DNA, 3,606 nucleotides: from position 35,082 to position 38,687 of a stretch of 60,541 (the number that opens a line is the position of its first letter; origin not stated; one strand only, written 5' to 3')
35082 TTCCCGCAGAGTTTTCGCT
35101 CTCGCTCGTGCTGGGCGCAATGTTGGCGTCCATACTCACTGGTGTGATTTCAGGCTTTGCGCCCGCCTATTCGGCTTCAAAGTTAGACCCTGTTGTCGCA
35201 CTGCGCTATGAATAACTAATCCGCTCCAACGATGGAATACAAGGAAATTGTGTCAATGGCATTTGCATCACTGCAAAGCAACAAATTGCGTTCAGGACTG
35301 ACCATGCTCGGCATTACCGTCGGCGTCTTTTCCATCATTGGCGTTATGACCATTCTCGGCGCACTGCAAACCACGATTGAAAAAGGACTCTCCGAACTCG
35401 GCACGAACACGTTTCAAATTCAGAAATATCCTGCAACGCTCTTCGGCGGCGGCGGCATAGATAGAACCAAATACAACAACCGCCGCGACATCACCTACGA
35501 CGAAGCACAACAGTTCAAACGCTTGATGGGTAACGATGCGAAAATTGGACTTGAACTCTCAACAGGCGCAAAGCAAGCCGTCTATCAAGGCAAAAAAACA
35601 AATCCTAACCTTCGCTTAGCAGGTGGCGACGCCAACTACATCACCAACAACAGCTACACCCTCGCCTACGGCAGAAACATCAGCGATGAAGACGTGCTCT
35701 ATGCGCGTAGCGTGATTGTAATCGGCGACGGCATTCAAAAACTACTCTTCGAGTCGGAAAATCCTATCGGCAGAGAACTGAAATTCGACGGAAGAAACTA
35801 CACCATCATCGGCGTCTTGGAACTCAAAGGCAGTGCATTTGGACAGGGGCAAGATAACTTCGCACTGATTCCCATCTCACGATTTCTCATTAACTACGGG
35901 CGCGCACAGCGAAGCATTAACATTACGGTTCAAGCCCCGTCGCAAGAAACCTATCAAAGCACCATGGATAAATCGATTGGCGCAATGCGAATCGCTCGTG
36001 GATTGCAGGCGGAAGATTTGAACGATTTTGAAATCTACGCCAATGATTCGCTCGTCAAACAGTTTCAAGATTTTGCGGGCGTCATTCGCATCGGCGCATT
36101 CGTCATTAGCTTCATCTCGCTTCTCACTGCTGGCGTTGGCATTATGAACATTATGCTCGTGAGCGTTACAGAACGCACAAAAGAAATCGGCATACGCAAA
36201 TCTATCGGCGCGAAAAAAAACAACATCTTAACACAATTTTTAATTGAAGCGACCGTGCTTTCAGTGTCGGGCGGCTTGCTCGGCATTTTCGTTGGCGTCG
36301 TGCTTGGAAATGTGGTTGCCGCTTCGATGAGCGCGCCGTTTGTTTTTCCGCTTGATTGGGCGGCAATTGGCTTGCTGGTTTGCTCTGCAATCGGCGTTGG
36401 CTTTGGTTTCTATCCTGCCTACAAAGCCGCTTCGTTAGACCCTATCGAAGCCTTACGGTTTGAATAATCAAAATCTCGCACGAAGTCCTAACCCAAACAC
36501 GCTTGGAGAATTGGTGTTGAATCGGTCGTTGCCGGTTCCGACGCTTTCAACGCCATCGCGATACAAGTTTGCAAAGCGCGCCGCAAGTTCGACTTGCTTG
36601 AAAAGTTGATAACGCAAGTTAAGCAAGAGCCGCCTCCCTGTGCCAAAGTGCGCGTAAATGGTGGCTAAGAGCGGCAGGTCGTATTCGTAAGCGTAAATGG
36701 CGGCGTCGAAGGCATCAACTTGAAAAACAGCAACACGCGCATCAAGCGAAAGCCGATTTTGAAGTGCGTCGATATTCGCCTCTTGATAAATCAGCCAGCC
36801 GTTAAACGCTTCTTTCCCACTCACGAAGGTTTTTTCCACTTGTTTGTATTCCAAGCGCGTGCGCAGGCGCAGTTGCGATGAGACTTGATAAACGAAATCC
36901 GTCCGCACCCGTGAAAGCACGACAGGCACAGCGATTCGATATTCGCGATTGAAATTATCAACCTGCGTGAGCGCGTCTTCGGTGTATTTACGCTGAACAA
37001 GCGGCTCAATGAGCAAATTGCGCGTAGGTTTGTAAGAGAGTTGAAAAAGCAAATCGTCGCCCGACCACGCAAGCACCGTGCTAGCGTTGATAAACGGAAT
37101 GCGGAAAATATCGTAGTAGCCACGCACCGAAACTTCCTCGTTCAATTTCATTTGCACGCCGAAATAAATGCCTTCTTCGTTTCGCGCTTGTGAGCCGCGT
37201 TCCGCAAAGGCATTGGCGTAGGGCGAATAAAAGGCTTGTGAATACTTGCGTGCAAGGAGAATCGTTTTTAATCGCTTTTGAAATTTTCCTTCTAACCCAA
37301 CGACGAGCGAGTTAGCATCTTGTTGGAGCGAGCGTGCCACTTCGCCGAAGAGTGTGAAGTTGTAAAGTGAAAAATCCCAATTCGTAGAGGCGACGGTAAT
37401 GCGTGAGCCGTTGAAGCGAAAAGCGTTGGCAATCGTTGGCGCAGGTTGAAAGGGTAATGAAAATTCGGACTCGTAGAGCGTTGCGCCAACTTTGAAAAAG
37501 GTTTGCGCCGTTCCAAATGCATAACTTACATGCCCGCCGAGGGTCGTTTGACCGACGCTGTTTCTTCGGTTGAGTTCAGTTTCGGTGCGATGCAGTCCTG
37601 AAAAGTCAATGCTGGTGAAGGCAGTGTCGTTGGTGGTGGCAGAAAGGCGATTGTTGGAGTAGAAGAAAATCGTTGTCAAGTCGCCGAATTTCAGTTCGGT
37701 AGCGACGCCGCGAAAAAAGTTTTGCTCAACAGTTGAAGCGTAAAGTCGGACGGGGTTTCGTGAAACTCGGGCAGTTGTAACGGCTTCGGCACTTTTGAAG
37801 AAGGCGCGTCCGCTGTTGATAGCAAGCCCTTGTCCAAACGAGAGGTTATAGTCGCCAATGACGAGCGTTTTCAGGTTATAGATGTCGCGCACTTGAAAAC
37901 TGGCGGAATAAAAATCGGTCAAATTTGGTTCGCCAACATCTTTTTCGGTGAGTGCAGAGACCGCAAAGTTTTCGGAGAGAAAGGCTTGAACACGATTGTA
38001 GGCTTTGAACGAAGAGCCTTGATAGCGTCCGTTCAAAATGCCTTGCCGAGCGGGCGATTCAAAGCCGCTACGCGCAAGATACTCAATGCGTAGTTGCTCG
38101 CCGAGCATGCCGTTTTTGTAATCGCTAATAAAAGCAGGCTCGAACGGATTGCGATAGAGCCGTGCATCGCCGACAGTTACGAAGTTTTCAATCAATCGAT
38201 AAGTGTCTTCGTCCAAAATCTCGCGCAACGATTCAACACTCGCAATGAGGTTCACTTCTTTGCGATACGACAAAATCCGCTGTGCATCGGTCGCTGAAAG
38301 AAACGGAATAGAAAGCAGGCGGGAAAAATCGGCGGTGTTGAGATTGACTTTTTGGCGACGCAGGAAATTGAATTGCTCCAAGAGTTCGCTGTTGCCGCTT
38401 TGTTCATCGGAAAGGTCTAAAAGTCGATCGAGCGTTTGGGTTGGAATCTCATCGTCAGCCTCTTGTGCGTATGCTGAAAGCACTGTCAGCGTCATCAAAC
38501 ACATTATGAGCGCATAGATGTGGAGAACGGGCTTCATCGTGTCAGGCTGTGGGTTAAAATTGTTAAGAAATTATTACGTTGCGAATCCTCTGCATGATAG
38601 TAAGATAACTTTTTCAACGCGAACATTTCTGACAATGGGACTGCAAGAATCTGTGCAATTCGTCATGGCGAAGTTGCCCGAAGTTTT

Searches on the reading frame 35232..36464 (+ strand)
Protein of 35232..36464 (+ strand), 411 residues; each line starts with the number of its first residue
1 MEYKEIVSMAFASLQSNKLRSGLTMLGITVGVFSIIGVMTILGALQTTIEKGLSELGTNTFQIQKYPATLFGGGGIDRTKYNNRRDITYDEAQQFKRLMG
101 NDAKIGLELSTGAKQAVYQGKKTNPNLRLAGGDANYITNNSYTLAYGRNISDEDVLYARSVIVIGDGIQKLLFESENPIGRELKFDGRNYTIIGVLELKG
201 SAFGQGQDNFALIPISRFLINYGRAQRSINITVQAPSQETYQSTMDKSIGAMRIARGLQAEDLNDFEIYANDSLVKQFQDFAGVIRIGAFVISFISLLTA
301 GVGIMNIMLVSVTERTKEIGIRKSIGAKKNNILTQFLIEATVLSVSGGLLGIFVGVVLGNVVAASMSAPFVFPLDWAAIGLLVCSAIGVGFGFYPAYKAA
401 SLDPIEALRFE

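Call 3: search_protein_families(library=pfam, proteins=[window:35232-36464:+], max_evalue=0.01)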
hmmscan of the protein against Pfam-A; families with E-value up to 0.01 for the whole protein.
window:35232-36464:+ (411 aa): 2 families
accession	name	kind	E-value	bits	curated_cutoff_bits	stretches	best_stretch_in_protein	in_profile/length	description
PF12704.14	MacB_PCD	-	2.3e-35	123.2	27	1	21-246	1-202/207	MacB-like periplasmic core domain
PF02687.27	FtsX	-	1.1e-21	77.5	25.5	1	291-404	2-120/120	FtsX-like permease C-terminal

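Call 76: search_protein_families(library=ncbifam, proteins=[window:35232-36464:+], max_evalue=1e-10)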
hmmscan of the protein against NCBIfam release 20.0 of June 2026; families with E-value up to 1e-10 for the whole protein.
window:35232-36464:+ (411 aa): 2 families
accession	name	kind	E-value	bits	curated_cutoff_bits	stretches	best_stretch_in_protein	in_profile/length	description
NF007826.0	PRK10535.1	equivalog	1.1e-50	172.6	966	1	3-409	254-646/648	macrolide ABC transporter ATP-binding protein/permease MacB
TIGR03434.1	ADOP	subfamily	3.3e-31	108.2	622.3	1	122-411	522-803/803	ADOP family duplicated permease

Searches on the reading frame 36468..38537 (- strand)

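Call 3: search_protein_families(library=pfam, proteins=[window:36468-38537:-], max_evalue=0.01)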
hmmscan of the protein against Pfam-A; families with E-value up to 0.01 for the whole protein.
window:36468-38537:- (689 aa): 1 family
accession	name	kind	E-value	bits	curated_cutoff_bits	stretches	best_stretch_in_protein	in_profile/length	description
PF12836.13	HHH_3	-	2.1e-09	37.8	27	1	62-120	4-64/65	Helix-hairpin-helix motif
